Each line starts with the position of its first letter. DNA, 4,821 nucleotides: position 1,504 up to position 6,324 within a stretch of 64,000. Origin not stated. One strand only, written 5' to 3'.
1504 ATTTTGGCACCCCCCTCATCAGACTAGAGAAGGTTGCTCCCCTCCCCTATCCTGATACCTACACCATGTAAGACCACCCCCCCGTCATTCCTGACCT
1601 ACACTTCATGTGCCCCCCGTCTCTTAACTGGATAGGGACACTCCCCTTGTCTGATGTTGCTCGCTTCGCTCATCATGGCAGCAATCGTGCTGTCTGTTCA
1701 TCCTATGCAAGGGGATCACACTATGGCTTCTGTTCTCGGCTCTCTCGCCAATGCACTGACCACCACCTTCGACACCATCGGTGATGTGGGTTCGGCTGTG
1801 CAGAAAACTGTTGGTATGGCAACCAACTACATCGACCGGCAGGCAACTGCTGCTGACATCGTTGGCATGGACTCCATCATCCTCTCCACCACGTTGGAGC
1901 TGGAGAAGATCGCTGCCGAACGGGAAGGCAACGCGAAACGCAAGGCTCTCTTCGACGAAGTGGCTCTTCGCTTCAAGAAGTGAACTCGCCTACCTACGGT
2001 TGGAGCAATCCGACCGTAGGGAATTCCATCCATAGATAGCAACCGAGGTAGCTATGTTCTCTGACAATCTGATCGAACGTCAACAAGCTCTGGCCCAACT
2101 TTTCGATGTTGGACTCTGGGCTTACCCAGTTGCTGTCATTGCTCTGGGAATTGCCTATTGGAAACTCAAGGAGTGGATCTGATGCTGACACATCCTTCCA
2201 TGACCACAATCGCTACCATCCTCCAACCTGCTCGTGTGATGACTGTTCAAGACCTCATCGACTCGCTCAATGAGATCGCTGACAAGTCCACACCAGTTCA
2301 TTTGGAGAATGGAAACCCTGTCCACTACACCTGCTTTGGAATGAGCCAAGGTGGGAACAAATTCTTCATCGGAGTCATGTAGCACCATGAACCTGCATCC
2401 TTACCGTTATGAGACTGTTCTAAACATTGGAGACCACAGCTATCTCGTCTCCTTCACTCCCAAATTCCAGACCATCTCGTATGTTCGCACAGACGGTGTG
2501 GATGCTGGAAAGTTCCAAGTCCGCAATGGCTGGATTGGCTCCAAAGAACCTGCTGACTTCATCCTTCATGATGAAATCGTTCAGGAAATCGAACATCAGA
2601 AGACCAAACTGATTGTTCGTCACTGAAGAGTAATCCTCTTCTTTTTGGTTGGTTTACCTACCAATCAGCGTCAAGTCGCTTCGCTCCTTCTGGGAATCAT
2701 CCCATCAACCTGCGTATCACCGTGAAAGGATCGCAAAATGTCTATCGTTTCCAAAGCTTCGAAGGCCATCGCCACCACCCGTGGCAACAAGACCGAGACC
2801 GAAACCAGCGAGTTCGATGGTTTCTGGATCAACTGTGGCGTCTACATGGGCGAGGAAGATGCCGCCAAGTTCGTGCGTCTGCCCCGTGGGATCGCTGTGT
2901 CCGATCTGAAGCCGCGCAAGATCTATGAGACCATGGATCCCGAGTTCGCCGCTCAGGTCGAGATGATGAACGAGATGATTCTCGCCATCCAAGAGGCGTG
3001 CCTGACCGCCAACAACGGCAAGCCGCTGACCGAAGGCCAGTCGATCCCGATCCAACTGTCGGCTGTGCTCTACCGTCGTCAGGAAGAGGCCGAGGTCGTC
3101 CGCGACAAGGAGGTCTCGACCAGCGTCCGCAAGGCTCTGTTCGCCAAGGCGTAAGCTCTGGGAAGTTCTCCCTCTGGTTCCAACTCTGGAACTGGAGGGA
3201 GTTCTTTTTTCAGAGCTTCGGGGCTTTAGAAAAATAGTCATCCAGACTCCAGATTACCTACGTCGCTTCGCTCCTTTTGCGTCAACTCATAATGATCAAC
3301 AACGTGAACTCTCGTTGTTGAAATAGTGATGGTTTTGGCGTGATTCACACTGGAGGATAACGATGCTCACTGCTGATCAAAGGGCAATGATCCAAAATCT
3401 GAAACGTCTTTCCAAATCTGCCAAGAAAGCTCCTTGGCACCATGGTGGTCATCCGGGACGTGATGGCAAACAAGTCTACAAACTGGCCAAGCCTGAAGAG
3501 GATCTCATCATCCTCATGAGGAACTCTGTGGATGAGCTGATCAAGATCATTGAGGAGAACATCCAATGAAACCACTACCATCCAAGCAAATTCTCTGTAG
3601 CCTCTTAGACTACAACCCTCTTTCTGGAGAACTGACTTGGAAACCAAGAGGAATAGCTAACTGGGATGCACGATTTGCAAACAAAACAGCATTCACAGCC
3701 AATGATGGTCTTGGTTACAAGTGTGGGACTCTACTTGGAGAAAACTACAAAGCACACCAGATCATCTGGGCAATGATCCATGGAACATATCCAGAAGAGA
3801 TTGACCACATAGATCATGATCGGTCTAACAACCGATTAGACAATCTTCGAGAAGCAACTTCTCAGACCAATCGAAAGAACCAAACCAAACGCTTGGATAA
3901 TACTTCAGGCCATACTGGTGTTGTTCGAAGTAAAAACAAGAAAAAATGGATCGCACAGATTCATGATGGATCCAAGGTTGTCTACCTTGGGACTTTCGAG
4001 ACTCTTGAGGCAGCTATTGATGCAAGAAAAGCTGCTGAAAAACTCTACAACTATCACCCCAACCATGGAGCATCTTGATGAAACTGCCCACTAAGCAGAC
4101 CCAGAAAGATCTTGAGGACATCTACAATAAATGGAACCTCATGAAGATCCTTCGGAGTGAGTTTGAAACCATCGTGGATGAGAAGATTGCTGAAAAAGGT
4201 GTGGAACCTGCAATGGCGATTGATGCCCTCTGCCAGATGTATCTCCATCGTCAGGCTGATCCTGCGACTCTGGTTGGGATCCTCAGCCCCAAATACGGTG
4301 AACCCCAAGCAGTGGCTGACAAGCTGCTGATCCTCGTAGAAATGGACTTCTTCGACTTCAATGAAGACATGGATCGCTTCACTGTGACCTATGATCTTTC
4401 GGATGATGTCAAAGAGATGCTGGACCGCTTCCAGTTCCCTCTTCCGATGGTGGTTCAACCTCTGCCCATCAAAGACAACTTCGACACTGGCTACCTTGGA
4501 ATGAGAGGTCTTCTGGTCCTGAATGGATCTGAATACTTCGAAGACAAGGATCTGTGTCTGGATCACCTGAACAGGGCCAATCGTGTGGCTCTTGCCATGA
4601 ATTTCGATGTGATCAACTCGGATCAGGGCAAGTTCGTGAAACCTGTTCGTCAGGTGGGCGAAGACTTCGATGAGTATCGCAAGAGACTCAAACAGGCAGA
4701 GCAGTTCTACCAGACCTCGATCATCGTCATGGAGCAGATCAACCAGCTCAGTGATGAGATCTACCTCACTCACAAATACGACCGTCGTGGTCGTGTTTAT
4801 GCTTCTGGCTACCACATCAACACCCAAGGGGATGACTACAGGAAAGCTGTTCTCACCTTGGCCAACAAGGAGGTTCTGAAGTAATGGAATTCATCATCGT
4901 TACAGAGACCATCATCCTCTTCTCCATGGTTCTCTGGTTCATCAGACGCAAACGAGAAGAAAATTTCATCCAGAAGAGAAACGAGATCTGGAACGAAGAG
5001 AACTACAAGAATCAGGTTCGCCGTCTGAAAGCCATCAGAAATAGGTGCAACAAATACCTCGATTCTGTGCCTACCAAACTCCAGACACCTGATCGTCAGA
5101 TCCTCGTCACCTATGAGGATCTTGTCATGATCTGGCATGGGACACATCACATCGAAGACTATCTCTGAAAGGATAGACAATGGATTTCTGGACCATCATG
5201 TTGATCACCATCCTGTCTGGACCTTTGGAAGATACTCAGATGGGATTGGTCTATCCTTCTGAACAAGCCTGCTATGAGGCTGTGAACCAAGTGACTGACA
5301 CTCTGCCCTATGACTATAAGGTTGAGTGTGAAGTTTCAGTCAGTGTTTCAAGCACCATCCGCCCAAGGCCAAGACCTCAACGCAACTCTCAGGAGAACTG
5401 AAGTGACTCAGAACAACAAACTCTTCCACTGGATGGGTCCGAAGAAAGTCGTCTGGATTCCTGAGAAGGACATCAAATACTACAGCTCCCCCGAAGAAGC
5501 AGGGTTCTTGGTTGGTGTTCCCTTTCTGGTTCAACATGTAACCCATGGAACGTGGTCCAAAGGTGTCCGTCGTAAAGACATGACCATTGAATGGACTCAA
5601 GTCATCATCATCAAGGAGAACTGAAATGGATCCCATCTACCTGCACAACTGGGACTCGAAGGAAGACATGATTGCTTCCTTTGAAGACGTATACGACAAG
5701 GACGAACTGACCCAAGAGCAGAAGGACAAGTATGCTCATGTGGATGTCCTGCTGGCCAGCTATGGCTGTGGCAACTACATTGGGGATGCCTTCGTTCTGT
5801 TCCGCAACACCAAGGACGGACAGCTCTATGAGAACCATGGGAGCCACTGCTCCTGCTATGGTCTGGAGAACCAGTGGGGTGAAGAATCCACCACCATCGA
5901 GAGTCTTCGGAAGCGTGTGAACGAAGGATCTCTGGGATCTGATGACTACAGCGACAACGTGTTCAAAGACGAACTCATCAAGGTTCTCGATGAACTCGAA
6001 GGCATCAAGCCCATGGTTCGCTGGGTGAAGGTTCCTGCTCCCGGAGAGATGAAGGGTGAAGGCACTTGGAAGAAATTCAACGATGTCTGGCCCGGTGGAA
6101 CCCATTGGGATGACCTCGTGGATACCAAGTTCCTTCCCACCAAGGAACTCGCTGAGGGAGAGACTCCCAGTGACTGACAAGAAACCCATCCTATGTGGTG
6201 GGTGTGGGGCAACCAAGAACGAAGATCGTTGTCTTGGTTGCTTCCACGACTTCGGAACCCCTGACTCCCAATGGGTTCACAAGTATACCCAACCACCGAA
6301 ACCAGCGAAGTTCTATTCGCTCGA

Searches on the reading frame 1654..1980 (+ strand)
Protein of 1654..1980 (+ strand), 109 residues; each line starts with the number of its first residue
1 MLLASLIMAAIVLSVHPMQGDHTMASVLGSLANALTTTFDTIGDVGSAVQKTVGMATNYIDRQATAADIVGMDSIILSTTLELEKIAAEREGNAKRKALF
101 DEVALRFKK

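Call 69: search_protein_families(library=phrogs, proteins=[window:1654-1980:+], max_evalue=0.001)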
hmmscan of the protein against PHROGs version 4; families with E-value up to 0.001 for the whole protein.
window:1654-1980:+ (109 aa): 1 family
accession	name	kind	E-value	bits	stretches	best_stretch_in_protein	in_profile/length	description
phrog_14155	-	unknown function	4e-12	47.5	1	30-107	6-83/84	-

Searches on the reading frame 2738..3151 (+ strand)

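Call 69: search_protein_families(library=phrogs, proteins=[window:2738-3151:+], max_evalue=0.001)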
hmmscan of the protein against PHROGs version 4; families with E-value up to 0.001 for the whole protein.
window:2738-3151:+ (138 aa): 1 family
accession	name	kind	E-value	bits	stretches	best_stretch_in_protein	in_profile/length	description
phrog_4099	-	unknown function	4.2e-21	76.3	1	7-125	10-125/134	-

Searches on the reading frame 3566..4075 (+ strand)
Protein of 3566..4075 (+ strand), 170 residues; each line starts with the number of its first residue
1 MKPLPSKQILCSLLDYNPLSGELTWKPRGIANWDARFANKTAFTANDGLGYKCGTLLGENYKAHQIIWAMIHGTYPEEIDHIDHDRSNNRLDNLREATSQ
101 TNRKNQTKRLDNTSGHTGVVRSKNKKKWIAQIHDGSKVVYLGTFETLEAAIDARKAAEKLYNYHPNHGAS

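Call 69: search_protein_families(library=phrogs, proteins=[window:3566-4075:+], max_evalue=0.001)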
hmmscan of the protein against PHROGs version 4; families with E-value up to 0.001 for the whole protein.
window:3566-4075:+ (170 aa): 15 families
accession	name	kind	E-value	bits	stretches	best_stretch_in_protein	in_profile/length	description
phrog_99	-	DNA, RNA and nucleotide metabolism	7.2e-58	198.1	1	2-168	106-267/383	HNH endonuclease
phrog_4578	-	DNA, RNA and nucleotide metabolism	3.5e-29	102.3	1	62-169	13-122/130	HNH endonuclease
phrog_3593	-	DNA, RNA and nucleotide metabolism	2e-17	64.5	1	47-157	81-192/210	HNH endonuclease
phrog_374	-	DNA, RNA and nucleotide metabolism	9.5e-16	58.7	1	78-164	325-409/617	HNH endonuclease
phrog_13470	-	DNA, RNA and nucleotide metabolism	2.5e-14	54.7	1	93-161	70-142/152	HNH endonuclease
phrog_59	-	DNA, RNA and nucleotide metabolism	5.7e-11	43.4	1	46-129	168-246/423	HNH endonuclease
phrog_959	-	DNA, RNA and nucleotide metabolism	1.6e-10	41.9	1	59-126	56-116/138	HNH endonuclease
phrog_15471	-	DNA, RNA and nucleotide metabolism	7e-08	33.5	1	48-106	17-80/183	HNH endonuclease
phrog_24751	-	DNA, RNA and nucleotide metabolism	7.6e-08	33.5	1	114-162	9-57/65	HNH endonuclease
phrog_953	-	DNA, RNA and nucleotide metabolism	2.1e-07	31.6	1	108-157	310-357/420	HNH endonuclease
phrog_826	-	DNA, RNA and nucleotide metabolism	1.3e-06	29.2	1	57-108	106-160/281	HNH endonuclease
phrog_1492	-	DNA, RNA and nucleotide metabolism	5.1e-06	26.9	1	50-108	97-161/414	HNH endonuclease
phrog_4947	-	unknown function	1.8e-05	26.4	1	93-164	33-101/121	-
phrog_10822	-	DNA, RNA and nucleotide metabolism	0.0002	22.1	1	78-158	120-203/245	HNH endonuclease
phrog_14913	-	DNA, RNA and nucleotide metabolism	0.00035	21.6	1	76-109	58-91/149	HNH endonuclease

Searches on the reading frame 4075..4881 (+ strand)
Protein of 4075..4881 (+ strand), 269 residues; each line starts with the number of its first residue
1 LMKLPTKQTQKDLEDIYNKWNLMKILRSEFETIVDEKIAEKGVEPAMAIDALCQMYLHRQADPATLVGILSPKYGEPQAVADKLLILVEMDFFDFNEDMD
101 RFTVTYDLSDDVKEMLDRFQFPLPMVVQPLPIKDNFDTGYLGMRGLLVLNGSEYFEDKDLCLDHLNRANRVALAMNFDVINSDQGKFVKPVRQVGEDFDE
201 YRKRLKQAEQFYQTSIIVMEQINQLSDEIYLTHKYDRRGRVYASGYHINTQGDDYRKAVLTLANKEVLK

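Call 69: search_protein_families(library=phrogs, proteins=[window:4075-4881:+], max_evalue=0.001)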
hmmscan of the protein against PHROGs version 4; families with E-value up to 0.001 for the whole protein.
window:4075-4881:+ (269 aa): 2 families
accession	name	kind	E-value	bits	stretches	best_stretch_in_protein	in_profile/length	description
phrog_2166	-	DNA, RNA and nucleotide metabolism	1.9e-75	255.6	1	4-268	16-319/505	N4-like RNA polymerase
phrog_414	-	DNA, RNA and nucleotide metabolism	6.7e-14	52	1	159-268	282-423/816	RNA polymerase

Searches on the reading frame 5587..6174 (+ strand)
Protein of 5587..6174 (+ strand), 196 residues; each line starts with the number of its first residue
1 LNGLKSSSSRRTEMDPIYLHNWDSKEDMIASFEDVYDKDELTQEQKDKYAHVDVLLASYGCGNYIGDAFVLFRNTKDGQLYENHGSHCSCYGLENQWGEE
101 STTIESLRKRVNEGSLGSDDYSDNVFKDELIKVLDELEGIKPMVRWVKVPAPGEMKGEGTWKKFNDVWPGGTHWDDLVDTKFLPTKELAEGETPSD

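Call 7: search_protein_families(library=phrogs, proteins=[window:5587-6174:+], max_evalue=0.01)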
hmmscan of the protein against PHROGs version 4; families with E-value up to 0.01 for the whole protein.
window:5587-6174:+ (196 aa): 2 families
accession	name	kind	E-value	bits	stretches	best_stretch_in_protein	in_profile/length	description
phrog_21421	-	integration and excision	1.6e-40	139.3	1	13-136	9-137/144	integrase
phrog_8792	-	unknown function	3.3e-21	76.3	1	16-114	11-100/116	-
